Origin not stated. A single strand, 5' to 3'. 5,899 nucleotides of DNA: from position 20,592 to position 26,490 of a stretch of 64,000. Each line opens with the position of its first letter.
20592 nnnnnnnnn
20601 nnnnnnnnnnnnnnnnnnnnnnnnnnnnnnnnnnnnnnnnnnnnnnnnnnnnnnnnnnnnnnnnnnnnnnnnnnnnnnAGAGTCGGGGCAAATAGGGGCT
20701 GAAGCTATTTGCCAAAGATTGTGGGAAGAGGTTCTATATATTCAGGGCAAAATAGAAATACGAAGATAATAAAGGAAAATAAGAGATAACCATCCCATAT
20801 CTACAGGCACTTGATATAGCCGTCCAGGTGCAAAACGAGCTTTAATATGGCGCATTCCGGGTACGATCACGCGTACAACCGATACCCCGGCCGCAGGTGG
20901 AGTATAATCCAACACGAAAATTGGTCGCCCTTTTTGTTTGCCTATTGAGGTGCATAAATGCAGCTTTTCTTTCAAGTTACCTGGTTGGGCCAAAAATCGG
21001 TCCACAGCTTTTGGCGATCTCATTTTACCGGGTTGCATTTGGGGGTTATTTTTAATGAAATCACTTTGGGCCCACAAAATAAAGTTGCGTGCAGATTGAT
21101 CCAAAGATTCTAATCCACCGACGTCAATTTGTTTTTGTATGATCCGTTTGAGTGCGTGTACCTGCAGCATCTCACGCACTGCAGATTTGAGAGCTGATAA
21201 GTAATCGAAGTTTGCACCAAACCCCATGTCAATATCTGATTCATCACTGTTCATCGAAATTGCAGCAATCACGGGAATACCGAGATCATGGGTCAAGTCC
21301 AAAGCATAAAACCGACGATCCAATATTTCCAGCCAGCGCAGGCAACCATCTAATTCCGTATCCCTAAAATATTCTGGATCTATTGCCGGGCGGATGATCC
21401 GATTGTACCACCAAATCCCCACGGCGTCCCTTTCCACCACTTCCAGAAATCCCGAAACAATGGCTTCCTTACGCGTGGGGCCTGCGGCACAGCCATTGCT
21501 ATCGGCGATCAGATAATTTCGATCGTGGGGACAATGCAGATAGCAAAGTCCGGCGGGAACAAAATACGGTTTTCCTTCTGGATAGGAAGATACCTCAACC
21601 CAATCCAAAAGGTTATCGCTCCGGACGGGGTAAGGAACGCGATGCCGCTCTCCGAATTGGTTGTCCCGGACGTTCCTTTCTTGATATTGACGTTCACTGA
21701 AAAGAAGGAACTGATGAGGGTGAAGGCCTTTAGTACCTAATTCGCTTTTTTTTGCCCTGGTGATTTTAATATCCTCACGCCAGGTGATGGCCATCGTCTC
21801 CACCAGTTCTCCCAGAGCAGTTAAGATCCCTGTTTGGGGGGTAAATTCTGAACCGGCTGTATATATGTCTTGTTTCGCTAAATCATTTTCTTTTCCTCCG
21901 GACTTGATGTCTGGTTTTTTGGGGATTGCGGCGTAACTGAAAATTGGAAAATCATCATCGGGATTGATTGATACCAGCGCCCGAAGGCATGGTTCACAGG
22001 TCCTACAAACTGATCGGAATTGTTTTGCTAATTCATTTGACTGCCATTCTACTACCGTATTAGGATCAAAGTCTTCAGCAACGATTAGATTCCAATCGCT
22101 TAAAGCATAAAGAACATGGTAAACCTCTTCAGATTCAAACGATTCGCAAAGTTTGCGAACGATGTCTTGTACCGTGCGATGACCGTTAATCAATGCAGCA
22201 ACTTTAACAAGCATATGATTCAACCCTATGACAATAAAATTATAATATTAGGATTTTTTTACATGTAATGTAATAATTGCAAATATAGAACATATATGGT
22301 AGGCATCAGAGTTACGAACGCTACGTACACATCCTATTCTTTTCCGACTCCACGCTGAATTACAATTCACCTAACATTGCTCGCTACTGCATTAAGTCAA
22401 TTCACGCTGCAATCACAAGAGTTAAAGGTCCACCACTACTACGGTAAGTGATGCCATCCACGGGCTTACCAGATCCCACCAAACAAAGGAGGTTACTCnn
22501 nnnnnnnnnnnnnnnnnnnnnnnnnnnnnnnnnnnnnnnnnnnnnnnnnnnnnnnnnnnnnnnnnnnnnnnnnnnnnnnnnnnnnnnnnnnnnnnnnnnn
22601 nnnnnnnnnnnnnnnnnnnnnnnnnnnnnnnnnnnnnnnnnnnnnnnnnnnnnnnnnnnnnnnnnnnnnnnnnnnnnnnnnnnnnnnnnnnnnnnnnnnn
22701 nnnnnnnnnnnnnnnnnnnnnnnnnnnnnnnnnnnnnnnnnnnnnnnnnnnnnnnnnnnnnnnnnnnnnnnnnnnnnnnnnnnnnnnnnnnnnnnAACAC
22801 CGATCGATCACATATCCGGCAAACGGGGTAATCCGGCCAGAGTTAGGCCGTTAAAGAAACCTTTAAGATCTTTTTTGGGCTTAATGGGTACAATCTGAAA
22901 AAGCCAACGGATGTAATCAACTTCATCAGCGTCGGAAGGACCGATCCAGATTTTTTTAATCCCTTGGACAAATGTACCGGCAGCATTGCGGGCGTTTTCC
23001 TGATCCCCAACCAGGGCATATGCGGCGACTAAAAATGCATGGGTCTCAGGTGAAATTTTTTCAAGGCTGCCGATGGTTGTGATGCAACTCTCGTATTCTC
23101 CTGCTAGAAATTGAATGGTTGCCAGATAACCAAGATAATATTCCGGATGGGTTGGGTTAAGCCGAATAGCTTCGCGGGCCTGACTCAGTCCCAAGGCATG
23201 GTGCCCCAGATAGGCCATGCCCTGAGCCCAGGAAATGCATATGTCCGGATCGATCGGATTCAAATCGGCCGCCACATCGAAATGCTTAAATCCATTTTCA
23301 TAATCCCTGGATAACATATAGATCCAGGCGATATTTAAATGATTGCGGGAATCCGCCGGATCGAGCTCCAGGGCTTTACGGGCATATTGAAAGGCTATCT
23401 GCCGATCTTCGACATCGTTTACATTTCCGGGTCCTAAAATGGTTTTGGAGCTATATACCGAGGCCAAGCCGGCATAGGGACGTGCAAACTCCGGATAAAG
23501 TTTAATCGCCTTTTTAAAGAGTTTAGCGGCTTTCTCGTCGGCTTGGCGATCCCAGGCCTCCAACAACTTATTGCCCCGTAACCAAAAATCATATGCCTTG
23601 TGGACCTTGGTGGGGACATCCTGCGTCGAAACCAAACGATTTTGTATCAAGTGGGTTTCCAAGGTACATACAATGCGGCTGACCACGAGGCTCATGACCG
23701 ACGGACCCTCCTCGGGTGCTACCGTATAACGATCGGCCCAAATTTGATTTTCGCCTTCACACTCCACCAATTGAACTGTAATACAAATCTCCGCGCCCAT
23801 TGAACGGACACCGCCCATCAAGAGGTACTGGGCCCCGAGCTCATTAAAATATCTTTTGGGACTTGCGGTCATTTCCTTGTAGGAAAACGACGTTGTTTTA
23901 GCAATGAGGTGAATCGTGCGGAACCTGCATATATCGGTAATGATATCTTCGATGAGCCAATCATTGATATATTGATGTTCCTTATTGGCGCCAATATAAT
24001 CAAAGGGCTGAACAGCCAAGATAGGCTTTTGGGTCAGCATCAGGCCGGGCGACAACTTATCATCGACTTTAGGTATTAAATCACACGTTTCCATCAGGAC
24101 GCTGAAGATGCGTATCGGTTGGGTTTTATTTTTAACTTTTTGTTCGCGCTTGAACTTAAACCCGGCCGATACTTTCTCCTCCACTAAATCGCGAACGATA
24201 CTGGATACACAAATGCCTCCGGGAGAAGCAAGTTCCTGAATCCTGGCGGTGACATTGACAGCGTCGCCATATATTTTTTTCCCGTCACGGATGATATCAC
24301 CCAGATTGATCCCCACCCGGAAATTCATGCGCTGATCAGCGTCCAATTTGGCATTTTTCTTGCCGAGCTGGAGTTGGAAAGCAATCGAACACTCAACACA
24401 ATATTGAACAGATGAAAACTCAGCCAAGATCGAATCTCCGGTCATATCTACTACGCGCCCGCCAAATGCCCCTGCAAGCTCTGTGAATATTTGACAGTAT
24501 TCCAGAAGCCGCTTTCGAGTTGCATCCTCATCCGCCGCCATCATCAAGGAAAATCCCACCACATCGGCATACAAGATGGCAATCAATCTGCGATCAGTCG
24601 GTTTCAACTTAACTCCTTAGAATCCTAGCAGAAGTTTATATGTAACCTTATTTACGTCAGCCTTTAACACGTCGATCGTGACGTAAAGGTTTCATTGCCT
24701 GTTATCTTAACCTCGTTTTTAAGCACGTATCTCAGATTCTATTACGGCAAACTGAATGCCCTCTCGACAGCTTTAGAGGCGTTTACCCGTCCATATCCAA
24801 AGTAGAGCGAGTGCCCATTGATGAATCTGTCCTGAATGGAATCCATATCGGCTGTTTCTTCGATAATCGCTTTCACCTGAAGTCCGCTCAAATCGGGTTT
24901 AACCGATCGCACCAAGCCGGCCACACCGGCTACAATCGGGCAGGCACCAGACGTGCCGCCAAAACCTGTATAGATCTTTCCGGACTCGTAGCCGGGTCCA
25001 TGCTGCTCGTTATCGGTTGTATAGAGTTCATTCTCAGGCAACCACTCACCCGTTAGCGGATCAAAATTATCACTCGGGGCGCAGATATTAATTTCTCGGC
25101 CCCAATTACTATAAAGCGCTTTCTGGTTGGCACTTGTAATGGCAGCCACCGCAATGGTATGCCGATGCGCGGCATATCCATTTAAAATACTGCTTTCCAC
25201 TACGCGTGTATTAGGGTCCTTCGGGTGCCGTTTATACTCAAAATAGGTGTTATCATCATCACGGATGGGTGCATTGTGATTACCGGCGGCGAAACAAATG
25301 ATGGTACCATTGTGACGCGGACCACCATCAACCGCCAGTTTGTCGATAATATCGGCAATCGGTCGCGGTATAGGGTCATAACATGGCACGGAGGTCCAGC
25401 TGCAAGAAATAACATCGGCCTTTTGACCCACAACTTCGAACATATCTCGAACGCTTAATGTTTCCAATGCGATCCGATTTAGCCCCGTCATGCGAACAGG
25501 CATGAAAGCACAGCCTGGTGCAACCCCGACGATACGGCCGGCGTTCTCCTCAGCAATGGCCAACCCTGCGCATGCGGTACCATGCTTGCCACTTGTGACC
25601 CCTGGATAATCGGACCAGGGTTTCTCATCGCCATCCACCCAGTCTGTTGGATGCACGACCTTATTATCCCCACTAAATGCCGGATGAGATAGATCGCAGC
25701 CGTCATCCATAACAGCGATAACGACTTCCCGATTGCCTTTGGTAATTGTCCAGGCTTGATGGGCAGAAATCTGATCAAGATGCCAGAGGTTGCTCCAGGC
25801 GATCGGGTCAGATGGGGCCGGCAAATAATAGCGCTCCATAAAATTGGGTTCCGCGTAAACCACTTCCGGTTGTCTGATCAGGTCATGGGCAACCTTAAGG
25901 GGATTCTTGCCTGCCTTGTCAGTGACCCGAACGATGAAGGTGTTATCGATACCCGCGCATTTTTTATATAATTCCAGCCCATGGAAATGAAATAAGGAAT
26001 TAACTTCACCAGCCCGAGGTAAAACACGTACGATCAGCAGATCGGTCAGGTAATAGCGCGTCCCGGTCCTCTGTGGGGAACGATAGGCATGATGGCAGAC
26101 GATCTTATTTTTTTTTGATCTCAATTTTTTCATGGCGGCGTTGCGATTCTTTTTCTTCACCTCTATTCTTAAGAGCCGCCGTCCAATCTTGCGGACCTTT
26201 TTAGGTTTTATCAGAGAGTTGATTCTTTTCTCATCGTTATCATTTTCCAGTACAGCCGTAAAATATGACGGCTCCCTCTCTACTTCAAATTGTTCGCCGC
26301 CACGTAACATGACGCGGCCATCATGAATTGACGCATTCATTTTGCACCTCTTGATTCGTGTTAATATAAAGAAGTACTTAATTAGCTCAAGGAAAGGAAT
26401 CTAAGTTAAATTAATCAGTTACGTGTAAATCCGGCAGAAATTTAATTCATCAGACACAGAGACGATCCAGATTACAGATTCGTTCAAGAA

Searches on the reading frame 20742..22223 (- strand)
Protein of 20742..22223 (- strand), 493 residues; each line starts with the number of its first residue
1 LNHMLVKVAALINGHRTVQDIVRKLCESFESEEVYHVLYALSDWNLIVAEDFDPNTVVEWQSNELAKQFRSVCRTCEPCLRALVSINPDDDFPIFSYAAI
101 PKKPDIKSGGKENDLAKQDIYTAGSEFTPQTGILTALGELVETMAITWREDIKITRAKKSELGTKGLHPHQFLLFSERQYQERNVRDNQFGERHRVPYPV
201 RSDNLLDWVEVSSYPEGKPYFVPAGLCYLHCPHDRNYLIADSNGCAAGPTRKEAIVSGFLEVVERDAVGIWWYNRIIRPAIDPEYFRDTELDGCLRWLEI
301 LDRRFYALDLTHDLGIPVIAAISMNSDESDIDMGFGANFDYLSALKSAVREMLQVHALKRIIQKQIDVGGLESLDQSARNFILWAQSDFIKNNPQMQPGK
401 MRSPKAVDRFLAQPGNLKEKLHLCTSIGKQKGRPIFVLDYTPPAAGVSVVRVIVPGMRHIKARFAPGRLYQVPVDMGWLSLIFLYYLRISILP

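Call 48: search_protein_families(library=pfam, proteins=[window:20742-22223:-], max_evalue=0.000001)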
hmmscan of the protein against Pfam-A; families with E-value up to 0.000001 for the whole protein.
window:20742-22223:- (493 aa): 1 family
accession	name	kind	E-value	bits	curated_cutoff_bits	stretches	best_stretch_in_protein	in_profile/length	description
PF02624.21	YcaO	-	2.9e-67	227.8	25.7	1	124-458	2-325/325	YcaO cyclodehydratase, ATP-ad Mg2+-binding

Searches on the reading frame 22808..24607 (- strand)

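Call 48: search_protein_families(library=pfam, proteins=[window:22808-24607:-], max_evalue=0.000001)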
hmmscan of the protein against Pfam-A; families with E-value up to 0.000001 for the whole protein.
window:22808-24607:- (599 aa): 4 families
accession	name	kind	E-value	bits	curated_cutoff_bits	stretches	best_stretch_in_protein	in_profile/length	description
PF00211.25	Guanylate_cyc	-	2.7e-12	47.1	21.9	1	8-161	8-171/183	Adenylate and Guanylate cyclase catalytic domain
PF07719.23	TPR_2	-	9.1e-10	38.3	27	0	358-373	18-33/34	Tetratricopeptide repeat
PF13431.12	TPR_17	-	1.6e-08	34.6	24.4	0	409-437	2-30/34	Tetratricopeptide repeat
PF14559.12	TPR_19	-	1.8e-07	31.8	25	0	405-437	10-42/68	Tetratricopeptide repeat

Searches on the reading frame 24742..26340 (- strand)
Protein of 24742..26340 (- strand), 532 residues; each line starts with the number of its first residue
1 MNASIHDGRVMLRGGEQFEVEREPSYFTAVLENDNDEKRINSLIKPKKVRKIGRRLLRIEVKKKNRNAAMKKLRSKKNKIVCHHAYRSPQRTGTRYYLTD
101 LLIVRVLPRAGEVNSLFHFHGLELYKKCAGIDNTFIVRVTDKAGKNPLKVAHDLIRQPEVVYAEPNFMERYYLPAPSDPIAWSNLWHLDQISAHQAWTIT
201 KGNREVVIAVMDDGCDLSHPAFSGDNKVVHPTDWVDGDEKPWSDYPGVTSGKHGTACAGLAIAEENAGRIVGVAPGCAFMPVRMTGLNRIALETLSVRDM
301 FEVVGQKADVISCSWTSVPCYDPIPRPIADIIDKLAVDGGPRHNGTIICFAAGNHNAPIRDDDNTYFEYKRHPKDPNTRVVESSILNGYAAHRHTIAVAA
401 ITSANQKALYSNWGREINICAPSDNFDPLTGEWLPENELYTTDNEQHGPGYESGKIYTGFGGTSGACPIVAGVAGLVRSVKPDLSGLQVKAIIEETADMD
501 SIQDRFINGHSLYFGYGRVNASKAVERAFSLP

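Call 48: search_protein_families(library=pfam, proteins=[window:24742-26340:-], max_evalue=0.000001)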
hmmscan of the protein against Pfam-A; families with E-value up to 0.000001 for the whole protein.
window:24742-26340:- (532 aa): 1 family
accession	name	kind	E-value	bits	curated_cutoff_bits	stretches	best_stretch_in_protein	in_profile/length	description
PF00082.27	Peptidase_S8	-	1e-41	143.6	21.8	1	204-517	2-288/288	Subtilase family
